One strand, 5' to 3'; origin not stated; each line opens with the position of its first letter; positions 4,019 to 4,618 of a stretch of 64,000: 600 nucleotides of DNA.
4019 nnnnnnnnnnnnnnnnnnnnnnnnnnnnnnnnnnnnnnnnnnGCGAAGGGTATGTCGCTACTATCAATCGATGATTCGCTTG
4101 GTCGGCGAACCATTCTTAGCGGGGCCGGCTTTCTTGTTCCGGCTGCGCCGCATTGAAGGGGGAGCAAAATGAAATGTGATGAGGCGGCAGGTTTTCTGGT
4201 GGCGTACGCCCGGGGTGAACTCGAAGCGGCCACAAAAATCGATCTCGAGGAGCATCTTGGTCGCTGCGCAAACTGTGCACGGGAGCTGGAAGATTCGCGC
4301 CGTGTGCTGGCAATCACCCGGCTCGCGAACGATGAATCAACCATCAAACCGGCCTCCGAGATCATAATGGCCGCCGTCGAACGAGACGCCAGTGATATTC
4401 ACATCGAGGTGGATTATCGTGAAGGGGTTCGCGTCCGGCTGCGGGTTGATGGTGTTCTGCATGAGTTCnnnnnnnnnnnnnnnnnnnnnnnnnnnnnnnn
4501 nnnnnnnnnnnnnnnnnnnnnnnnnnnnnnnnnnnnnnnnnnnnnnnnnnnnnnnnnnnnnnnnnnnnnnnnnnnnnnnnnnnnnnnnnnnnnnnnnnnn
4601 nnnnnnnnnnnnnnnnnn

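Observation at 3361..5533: ECF sigma factor paired with an anti-sigma zinc-finger domain fused to a complete GspE/PilB secretion ATPase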

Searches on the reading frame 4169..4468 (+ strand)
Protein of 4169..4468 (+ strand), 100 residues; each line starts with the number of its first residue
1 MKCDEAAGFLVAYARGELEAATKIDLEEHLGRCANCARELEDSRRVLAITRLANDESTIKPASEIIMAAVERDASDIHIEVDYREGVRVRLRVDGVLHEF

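Call 14: find_homologous_proteins(query=A2, max_evalue=0.01)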
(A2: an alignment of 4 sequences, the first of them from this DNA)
Query A2 (4 sequences) (100 aa, profile of the alignment): 109 proteins with E <= 0.01 among 1024 candidates.
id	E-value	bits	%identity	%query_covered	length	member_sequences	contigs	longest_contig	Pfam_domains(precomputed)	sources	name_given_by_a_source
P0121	6.1e-34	134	49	98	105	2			PF13490.12,PF00437.27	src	-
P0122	6.8e-34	134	51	98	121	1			PF13490.12,PF00437.27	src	-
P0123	1.3e-33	133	55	97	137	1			PF13490.12,PF00437.27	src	-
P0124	1.6e-33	133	52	98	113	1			PF13490.12,PF00437.27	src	-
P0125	3.3e-33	132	53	98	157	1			PF13490.12,PF00437.27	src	-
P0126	5.0e-33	131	51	98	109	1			PF13490.12,PF00437.27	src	-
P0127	1.2e-31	127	51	98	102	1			PF13490.12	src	-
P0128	2.2e-29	119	47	98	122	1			PF13490.12,PF00437.27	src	-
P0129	6.2e-28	115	45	98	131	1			PF13490.12,PF00437.27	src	-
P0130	1.1e-8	53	50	48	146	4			PF00437.27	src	-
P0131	1.6e-8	52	38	71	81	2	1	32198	PF00437.27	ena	-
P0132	6.9e-8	50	45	47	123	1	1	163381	PF00437.27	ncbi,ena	-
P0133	9.3e-8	50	33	86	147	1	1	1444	PF05157.21,PF00437.27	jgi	jgi:general secretion pathway protein E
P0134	4.8e-7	48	53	54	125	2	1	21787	PF00437.27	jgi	jgi:type IV pilus assembly protein PilB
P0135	5.1e-7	47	45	58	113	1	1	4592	PF00437.27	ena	-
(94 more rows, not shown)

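Call 22: search_protein_representatives(alignment_id=A2)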
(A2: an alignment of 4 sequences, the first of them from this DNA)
Query: 4 sequences, 100 profile positions. Proteins with E-value up to 0.001 (for the whole library): 9158; up to 1e-10: 133; up to 1e-30: 5. The best 150 are listed.
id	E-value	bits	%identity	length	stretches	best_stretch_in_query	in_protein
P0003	2.6e-41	155.9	-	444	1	1-98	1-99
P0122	2.2e-34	133.7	-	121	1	1-98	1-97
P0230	3.7e-34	132.9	-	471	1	2-98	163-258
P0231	3.5e-33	129.8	-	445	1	1-99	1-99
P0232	8.8e-33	128.5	-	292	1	1-98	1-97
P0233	3.2e-29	117.1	-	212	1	1-97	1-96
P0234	1.6e-25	105.2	-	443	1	1-97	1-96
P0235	2.9e-25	104.4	-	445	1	1-99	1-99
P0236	1.4e-24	102.2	-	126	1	1-98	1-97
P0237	1.7e-24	101.9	-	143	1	1-98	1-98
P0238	3.8e-24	100.8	-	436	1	1-98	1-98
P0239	5.4e-24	100.3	-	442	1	1-98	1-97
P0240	8.4e-24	99.7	-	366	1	2-97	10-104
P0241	1.2e-23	99.2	-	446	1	1-97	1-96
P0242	1.4e-23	99.0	-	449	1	1-99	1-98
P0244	7.2e-22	93.5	-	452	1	1-98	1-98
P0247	2.3e-21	91.9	-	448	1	2-100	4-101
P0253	5.8e-19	84.2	-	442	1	1-99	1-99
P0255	1.5e-18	82.8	-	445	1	1-99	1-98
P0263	4.0e-17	78.3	-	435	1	11-100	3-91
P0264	8.2e-17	77.3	-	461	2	1-83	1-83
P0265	8.9e-17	77.2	-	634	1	1-99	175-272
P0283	5.4e-14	68.2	-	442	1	1-99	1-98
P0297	3.9e-13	65.5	-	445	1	7-100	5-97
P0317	4.8e-12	62.0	-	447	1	6-99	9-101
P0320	5.1e-12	61.9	-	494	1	2-99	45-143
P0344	5.1e-11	58.7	-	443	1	8-99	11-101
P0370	1.7e-10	57.0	-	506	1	7-99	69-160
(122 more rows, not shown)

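Call 37: find_encoding_contigs(protein=P0255, flank=8000, max_places=3)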
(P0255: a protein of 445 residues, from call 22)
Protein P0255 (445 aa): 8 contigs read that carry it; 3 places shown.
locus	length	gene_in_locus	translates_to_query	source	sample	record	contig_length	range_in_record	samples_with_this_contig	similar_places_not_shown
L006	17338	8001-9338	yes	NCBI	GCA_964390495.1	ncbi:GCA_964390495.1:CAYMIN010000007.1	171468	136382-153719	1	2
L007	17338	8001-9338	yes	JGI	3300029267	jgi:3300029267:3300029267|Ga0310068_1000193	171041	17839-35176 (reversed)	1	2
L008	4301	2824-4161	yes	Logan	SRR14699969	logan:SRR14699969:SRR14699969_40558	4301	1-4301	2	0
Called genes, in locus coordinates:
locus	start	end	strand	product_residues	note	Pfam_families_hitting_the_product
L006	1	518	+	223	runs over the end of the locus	PF00005:ABC_tran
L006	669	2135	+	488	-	PF04932:Wzy_C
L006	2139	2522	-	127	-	PF07833:Cu_amine_oxidN1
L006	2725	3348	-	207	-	PF07963:N_methyl, PF07596:SBP_bac_10 (faint)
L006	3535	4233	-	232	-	PF07963:N_methyl, PF07596:SBP_bac_10 (weak)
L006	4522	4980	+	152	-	-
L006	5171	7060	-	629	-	PF09587:PGA_cap, PF13539:Peptidase_M15_4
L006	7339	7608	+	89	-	-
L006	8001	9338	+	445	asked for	PF13490:zf-HC2, PF00437:T2SSE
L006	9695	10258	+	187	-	PF04542:Sigma70_r2, PF08281:Sigma70_r4_2, PF04545:Sigma70_r4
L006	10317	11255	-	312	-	-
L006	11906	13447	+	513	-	PF13440:Polysacc_synt_3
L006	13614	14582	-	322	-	PF00535:Glycos_transf_2, PF13641:Glyco_tranf_2_3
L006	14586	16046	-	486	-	-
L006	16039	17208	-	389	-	PF13439:Glyco_transf_4, PF13579:Glyco_trans_4_4, PF20706:GT4-conflict, PF00534:Glycos_transf_1, PF13692:Glyco_trans_1_4, PF13524:Glyco_trans_1_2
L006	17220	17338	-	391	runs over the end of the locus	PF13579:Glyco_trans_4_4, PF13439:Glyco_transf_4, PF13477:Glyco_trans_4_2 (weak), PF20706:GT4-conflict, PF00534:Glycos_transf_1, PF13692:Glyco_trans_1_4, PF13524:Glyco_trans_1_2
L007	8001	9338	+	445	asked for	PF13490:zf-HC2, PF00437:T2SSE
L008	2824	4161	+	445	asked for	PF13490:zf-HC2, PF00437:T2SSE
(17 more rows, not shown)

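Call 40: find_encoding_contigs(protein=P0235, flank=8000, max_places=2)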
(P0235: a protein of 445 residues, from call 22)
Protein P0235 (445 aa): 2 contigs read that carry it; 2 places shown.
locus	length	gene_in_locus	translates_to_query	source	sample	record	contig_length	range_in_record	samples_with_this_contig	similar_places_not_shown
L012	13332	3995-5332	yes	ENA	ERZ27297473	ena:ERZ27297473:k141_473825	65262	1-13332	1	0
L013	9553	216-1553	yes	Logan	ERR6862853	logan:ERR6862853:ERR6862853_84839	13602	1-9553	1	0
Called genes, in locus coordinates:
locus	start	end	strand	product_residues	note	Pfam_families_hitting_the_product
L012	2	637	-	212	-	?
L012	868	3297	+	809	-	-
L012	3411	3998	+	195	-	PF04542:Sigma70_r2, PF08281:Sigma70_r4_2, PF04545:Sigma70_r4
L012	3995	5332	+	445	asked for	PF13490:zf-HC2 (weak), PF00437:T2SSE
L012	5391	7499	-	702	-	PF05426:Alginate_lyase, PF07940:Hepar_II_III_C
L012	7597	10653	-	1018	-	-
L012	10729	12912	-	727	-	PF07940:Hepar_II_III_C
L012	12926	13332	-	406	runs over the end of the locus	PF00657:Lipase_GDSL, PF13472:Lipase_GDSL_2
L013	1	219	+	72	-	?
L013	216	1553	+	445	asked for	PF13490:zf-HC2 (weak), PF00437:T2SSE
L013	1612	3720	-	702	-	PF05426:Alginate_lyase, PF07940:Hepar_II_III_C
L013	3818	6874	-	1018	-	-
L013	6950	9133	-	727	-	PF07940:Hepar_II_III_C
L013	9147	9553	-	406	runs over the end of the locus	PF00657:Lipase_GDSL, PF13472:Lipase_GDSL_2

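Call 41: find_encoding_contigs(protein=P0344, flank=8000, max_places=2)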
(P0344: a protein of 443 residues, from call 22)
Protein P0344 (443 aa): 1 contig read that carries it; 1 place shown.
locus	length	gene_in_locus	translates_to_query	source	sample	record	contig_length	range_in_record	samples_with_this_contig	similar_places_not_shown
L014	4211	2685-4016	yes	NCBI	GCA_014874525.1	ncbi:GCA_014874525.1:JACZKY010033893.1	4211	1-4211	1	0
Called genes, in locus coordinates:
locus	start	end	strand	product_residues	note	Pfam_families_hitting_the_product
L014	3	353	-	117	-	?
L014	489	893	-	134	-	PF01521:Fe-S_biosyn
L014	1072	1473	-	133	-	PF02152:FolB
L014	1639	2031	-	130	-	-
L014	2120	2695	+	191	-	PF04542:Sigma70_r2, PF08281:Sigma70_r4_2, PF04545:Sigma70_r4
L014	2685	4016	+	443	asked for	PF00437:T2SSE, PF13604:AAA_30 (weak)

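Call 62: list_cluster_members(proteins=[P0234, P0239, P0244, P0247, P0253, P0263, P0264, P0297, P0317, P0230])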
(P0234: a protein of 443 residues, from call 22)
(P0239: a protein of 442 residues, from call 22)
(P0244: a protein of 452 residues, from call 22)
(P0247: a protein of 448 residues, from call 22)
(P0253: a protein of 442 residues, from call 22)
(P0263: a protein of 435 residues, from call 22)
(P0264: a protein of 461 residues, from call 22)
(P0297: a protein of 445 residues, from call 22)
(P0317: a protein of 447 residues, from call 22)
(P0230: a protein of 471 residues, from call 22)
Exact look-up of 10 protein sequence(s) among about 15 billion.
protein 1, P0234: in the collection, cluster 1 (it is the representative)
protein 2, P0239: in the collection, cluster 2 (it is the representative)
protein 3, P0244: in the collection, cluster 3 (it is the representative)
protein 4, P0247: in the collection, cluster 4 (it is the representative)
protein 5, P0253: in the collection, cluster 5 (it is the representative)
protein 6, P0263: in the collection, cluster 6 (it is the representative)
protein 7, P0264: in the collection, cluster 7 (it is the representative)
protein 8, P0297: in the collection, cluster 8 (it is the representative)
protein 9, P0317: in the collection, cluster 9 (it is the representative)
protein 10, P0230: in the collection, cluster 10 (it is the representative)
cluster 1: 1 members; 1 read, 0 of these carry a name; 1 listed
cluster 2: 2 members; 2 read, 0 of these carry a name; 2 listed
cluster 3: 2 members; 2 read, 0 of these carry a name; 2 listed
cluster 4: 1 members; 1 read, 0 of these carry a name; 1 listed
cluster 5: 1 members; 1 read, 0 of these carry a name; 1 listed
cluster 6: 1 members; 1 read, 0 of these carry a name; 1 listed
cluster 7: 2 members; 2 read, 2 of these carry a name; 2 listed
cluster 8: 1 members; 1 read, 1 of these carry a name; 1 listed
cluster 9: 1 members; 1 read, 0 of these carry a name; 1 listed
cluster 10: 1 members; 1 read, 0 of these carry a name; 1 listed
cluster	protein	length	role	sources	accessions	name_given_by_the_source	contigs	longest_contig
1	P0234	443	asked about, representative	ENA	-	-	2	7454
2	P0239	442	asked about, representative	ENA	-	-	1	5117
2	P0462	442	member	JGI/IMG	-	-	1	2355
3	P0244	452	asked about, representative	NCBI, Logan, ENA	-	-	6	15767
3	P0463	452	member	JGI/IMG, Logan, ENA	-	-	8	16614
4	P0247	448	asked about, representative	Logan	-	-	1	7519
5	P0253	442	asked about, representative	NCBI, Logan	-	-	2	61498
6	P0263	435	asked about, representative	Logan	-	-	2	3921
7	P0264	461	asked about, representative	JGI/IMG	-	type IV pilus assembly protein PilB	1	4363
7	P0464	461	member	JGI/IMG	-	type IV pilus assembly protein PilB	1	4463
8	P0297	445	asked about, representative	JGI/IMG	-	type II secretory ATPase GspE/PulE/Tfp pilus assembly ATPase PilB-like protein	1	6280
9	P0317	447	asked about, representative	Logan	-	-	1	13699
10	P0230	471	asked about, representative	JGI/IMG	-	-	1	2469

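Call 63: find_encoding_contigs(protein=P0253, flank=8000, max_places=1)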
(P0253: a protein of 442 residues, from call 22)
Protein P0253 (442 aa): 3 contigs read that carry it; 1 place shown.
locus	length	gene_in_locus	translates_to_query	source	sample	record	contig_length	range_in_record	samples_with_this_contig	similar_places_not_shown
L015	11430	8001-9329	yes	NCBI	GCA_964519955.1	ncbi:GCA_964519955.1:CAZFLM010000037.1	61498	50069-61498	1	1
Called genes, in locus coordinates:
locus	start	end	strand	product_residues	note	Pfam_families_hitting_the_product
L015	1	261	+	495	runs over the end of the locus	PF13598:DUF4139 (weak)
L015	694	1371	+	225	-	PF07638:Sigma70_ECF (weak), PF04542:Sigma70_r2, PF08281:Sigma70_r4_2, PF04545:Sigma70_r4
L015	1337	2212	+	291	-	PF13490:zf-HC2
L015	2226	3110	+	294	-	PF13240:Zn_Ribbon_1 (weak), PF13248:Zn_ribbon_3 (faint)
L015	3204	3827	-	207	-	PF13489:Methyltransf_23, PF01209:Ubie_methyltran (weak), PF13847:Methyltransf_31, PF08241:Methyltransf_11, PF08242:Methyltransf_12, PF13649:Methyltransf_25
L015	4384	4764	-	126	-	PF07843:DUF1634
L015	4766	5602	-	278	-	PF01925:TauE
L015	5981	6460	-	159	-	-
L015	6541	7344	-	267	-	PF06182:ABC2_membrane_6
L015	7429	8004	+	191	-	PF04542:Sigma70_r2, PF08281:Sigma70_r4_2, PF04545:Sigma70_r4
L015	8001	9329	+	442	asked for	PF13490:zf-HC2, PF00437:T2SSE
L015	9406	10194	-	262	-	PF06182:ABC2_membrane_6 (weak)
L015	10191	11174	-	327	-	PF00005:ABC_tran, PF13304:AAA_21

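Call 64: find_encoding_contigs(protein=P0317, flank=8000, max_places=1)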
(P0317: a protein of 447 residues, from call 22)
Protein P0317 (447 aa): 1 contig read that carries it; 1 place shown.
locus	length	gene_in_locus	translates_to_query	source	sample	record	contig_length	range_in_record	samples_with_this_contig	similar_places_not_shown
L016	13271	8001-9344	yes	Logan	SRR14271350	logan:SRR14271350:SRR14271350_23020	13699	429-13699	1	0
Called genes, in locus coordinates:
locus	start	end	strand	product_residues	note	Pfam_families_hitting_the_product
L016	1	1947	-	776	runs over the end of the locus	PF01315:Ald_Xan_dh_C, PF02738:MoCoBD_1, PF20256:MoCoBD_2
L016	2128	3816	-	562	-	-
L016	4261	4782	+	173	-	PF19955:EAD1, PF19960:EAD7 (weak)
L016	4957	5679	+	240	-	PF09359:VTC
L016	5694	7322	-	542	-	-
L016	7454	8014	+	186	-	PF04542:Sigma70_r2, PF08281:Sigma70_r4_2, PF04545:Sigma70_r4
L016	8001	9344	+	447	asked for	PF00437:T2SSE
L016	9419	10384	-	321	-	PF00294:PfkB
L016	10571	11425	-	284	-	PF03096:Ndr (faint), PF00561:Abhydrolase_1, PF12146:Hydrolase_4, PF12697:Abhydrolase_6, PF00561:Abhydrolase_1 (weak)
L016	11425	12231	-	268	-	PF13620:CarboxypepD_reg (faint), PF14686:fn3_3 (faint)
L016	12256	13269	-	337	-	?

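Call 65: find_encoding_contigs(protein=P0244, flank=8000, max_places=1)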
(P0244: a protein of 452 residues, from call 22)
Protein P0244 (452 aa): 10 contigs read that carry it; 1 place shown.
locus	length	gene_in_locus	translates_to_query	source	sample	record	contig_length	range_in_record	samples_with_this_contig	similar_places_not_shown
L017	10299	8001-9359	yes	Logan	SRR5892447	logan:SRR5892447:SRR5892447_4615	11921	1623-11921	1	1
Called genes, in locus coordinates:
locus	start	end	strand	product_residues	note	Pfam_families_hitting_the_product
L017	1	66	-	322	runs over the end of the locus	PF13428:TPR_14 (faint), PF13432:TPR_16 (faint), PF14559:TPR_19 (faint), PF07719:TPR_2 (faint), PF13414:TPR_11 (faint), PF00515:TPR_1 (faint), PF13174:TPR_6 (faint), PF13181:TPR_8 (faint)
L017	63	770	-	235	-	PF13490:zf-HC2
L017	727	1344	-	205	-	PF07638:Sigma70_ECF (weak), PF04542:Sigma70_r2, PF08281:Sigma70_r4_2, PF04545:Sigma70_r4 (weak)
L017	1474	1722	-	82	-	PF08281:Sigma70_r4_2 (weak), PF00196:GerE, PF13384:HTH_23 (faint)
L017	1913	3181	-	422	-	PF02812:ELFV_dehydrog_N, PF00208:ELFV_dehydrog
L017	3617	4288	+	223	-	PF04862:DUF642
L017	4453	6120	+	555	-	PF00370:FGGY_N, PF02782:FGGY_C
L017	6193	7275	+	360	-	PF14486:DUF4432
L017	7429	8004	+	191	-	PF04542:Sigma70_r2, PF08281:Sigma70_r4_2, PF04545:Sigma70_r4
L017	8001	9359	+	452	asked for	PF13490:zf-HC2 (weak), PF00437:T2SSE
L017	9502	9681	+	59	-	-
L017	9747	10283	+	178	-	PF01844:HNH, PF14279:HNH_5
